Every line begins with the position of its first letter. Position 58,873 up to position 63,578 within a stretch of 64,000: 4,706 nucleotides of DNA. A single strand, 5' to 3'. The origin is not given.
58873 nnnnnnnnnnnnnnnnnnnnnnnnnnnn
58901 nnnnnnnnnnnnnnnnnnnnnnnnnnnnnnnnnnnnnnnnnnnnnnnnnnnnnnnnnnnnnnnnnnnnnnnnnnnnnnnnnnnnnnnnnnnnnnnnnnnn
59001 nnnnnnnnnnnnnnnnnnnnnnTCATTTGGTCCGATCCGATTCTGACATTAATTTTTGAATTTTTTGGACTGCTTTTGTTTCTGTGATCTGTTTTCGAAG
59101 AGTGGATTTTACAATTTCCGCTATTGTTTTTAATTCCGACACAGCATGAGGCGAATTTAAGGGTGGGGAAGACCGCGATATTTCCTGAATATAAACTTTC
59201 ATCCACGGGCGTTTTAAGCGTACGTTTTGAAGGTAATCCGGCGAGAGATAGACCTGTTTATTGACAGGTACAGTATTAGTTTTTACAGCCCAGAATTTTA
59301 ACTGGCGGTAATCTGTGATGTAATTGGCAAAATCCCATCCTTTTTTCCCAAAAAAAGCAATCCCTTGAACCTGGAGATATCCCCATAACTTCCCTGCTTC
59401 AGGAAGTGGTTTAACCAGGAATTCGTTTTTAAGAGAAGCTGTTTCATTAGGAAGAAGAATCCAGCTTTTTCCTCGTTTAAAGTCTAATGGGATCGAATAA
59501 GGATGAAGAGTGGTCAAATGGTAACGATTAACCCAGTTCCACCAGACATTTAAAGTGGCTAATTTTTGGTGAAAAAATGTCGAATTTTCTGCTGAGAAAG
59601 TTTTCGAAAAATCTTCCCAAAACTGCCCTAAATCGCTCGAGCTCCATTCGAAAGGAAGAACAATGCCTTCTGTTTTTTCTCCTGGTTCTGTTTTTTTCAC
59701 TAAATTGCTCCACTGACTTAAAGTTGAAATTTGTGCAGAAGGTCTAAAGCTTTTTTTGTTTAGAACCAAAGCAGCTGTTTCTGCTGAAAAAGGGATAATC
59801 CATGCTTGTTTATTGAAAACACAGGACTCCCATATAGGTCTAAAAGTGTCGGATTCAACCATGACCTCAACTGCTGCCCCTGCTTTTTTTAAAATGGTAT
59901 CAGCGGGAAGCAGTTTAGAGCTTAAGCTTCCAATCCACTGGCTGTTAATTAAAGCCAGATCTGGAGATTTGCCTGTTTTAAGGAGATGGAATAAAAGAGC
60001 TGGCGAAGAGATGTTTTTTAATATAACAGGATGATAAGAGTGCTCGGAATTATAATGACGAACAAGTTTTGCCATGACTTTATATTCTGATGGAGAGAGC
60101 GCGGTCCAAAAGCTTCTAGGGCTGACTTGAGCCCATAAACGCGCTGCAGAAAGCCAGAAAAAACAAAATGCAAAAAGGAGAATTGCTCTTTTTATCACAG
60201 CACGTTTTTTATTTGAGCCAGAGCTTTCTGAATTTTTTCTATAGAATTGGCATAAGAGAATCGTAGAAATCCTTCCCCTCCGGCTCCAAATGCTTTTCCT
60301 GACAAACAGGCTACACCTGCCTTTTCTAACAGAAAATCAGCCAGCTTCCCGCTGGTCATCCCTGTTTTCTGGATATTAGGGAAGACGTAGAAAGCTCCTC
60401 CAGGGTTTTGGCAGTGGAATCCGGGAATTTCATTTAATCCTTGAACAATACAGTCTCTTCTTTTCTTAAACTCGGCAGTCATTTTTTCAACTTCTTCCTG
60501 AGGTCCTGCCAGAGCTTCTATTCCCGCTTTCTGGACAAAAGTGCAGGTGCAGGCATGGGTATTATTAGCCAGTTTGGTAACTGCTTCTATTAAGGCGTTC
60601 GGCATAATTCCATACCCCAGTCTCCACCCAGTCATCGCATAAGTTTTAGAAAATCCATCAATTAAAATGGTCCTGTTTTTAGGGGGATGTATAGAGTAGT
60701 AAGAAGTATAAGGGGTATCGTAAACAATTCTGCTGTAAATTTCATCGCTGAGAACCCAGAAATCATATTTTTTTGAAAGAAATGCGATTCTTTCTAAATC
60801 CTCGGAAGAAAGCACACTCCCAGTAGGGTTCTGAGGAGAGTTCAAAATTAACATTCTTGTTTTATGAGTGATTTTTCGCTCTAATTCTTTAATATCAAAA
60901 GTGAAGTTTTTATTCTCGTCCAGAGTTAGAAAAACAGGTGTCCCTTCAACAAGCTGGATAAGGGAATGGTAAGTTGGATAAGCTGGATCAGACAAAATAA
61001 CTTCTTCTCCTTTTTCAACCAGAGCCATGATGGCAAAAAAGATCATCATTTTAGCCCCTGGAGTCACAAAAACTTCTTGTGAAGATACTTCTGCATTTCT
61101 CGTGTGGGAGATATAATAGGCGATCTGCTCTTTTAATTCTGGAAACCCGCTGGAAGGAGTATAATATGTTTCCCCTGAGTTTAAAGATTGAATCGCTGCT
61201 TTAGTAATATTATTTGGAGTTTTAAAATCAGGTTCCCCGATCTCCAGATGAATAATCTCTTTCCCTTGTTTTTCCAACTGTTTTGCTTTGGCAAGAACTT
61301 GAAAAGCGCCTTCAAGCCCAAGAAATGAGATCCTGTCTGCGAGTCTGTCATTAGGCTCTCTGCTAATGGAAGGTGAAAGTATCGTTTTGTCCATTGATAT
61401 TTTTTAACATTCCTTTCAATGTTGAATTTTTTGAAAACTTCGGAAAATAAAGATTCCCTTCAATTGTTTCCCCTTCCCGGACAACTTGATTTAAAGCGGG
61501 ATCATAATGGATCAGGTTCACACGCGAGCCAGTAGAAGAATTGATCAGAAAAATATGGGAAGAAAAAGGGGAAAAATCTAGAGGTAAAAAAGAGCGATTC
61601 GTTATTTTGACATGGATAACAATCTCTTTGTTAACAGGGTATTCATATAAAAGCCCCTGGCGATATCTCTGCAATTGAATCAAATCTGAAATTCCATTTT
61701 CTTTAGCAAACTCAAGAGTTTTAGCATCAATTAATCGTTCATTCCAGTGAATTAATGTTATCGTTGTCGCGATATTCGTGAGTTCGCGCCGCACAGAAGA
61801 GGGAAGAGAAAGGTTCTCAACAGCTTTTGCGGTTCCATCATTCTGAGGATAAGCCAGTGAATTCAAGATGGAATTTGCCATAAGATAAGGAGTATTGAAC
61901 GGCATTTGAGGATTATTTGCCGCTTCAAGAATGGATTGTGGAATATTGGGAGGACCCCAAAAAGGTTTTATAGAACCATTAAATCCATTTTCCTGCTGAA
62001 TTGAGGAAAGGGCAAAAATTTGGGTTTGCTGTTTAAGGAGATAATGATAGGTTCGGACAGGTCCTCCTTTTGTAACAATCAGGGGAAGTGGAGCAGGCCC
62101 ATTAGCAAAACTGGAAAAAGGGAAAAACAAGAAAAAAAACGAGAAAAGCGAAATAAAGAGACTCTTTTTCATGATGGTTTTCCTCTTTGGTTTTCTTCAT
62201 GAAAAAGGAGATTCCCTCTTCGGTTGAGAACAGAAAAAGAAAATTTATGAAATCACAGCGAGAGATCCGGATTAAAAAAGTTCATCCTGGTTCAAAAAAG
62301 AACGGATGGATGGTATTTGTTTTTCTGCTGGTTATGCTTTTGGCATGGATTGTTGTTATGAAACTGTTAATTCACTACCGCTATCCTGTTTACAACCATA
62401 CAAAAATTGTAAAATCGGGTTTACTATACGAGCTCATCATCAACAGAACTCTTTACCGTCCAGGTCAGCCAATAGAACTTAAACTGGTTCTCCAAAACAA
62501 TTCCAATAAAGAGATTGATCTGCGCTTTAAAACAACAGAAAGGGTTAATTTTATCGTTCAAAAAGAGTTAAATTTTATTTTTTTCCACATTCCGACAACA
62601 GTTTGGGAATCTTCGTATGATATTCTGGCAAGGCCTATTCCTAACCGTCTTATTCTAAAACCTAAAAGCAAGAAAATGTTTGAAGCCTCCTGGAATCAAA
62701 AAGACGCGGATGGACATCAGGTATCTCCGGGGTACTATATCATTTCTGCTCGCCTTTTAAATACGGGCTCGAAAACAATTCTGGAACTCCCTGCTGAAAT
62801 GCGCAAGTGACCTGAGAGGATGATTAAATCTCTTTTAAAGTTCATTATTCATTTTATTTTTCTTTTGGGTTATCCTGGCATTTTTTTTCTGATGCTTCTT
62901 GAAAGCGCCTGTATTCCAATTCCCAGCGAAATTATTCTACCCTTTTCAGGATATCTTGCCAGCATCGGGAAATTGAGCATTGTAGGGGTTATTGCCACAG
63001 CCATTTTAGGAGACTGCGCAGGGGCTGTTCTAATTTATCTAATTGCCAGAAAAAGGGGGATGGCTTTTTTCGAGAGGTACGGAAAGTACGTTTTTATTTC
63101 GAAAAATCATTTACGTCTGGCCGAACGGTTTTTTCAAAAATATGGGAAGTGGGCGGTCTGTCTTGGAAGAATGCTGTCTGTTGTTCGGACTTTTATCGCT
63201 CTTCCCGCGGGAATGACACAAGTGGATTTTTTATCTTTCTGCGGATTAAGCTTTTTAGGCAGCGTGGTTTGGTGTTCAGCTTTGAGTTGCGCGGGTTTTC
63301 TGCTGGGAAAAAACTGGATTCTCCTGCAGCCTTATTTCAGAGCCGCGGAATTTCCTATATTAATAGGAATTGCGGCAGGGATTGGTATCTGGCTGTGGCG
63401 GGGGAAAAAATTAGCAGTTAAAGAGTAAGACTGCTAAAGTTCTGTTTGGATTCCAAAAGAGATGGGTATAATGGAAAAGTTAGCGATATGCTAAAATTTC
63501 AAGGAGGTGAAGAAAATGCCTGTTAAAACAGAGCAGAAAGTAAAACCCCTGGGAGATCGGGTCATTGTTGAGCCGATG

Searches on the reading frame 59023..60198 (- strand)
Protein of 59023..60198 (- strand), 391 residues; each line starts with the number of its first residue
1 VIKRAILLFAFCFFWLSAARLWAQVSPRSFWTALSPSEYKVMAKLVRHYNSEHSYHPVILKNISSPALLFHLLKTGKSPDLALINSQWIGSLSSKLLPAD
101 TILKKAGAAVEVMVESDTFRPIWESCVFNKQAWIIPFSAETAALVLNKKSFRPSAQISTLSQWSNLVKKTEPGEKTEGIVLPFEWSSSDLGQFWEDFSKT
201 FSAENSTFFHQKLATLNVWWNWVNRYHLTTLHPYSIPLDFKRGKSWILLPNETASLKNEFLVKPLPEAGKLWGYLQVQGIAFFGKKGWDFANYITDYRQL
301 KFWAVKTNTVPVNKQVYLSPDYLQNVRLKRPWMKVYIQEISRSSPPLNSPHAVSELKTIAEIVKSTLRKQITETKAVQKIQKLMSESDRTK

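Call 8: search_protein_families(library=pfam, proteins=[window:59023-60198:-], max_evalue=0.001)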
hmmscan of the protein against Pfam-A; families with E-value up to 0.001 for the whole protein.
window:59023-60198:- (391 aa): 1 family
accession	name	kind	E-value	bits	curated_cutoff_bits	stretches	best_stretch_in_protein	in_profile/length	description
PF13416.11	SBP_bac_8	-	0.00085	19.6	27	0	287-326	236-275/279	Bacterial extracellular solute-binding protein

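Call 83: search_protein_families(library=pfam, proteins=[window:59023-60198:-], max_evalue=0.01)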
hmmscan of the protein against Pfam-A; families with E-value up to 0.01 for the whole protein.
window:59023-60198:- (391 aa): 1 family
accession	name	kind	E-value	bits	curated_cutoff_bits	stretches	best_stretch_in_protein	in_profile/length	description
PF13416.11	SBP_bac_8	-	0.00085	19.6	27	0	287-326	236-275/279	Bacterial extracellular solute-binding protein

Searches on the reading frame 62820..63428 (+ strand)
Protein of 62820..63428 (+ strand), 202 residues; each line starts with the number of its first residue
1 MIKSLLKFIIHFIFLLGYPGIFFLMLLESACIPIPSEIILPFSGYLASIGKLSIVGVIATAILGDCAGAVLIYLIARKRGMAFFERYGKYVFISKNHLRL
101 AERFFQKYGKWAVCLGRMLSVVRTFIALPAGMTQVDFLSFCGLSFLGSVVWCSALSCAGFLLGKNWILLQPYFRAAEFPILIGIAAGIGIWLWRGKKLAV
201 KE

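Call 8: search_protein_families(library=pfam, proteins=[window:62820-63428:+], max_evalue=0.001)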
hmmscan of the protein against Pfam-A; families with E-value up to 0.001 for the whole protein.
window:62820-63428:+ (202 aa): 1 family
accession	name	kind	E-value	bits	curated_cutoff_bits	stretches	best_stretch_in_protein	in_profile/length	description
PF09335.16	VTT_dom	-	5.1e-19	69.4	33.9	1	34-159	1-121/123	VTT domain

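Call 59: find_encoding_contigs(protein=window:62820-63428:+, flank=10000, max_places=1)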
Protein window:62820-63428:+ (202 aa): 24 contigs read that carry it; 1 place shown.
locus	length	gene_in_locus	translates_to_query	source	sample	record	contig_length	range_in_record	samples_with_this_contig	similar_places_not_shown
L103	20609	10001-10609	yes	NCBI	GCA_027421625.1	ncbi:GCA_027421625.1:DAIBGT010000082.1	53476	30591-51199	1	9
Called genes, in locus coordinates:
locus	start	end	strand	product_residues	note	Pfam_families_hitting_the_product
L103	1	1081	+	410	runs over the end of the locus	PF00482:T2SSF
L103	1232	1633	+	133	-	PF07963:N_methyl (weak)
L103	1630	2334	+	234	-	PF07963:N_methyl (faint)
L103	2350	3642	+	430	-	PF23981:DUF7305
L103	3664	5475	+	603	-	PF00069:Pkinase, PF07714:PK_Tyr_Ser-Thr (faint)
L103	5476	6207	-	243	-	PF00075:RNase_H, PF13456:RVT_3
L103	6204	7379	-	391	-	-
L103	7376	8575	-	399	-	PF00155:Aminotran_1_2, PF00266:Aminotran_5 (faint), PF01053:Cys_Met_Meta_PP (weak)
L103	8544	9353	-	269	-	-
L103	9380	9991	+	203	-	PF12690:BsuPI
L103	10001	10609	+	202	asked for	PF09335:VTT_dom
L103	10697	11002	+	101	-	PF00166:Cpn10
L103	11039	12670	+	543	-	PF00118:Cpn60_TCP1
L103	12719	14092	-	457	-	PF01266:DAO, PF01593:Amino_oxidase, PF07992:Pyr_redox_2 (faint), PF13450:NAD_binding_8, PF13454:NAD_binding_9 (faint)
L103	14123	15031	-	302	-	PF00762:Ferrochelatase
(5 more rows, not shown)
